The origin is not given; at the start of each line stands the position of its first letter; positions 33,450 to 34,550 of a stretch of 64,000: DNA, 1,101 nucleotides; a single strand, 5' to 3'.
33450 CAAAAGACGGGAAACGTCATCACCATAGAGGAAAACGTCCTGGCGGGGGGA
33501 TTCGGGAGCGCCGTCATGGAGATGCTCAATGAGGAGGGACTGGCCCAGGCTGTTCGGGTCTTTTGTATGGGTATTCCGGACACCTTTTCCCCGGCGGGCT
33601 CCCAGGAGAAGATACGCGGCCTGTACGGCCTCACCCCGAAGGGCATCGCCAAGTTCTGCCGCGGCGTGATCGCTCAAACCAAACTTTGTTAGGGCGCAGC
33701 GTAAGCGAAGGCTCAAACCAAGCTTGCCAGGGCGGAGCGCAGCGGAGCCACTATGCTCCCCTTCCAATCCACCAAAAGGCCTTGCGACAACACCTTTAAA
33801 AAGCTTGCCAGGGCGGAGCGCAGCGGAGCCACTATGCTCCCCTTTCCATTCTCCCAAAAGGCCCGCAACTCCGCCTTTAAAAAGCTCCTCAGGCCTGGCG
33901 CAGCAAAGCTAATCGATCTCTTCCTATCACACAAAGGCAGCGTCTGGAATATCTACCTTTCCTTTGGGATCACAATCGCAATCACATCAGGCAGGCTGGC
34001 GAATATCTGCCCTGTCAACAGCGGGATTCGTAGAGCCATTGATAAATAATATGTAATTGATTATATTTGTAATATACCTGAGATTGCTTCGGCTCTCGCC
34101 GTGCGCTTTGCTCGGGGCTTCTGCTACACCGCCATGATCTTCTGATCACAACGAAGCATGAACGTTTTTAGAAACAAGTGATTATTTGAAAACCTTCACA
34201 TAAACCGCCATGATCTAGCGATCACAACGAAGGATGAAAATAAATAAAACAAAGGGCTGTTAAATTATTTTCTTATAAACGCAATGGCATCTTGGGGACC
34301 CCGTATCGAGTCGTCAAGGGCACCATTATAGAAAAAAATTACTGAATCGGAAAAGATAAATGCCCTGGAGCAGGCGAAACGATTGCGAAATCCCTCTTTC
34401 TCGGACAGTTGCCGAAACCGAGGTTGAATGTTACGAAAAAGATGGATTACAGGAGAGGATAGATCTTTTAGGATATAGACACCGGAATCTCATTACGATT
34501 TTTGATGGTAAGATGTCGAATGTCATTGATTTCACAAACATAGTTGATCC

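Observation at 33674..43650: Novel composite repeat family in three copies, starting with a duplicate of the dxs 3' end and bracketing two large secreted-protein genes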

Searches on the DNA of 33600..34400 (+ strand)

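Call 69: search_rna_families(source=window, start=33600, end=34400, threshold=evalue, max_evalue=1)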
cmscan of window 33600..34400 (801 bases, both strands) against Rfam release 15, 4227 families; matches with E-value up to 1: 0.
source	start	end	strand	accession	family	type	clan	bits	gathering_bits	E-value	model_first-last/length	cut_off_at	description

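Call 71: search_dna_similar(query=window:33670-34080:+, collection=plasmids, mode=distant, max_evalue=0.01, max_rows=10)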
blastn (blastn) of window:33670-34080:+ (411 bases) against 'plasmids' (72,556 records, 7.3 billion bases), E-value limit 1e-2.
No match.
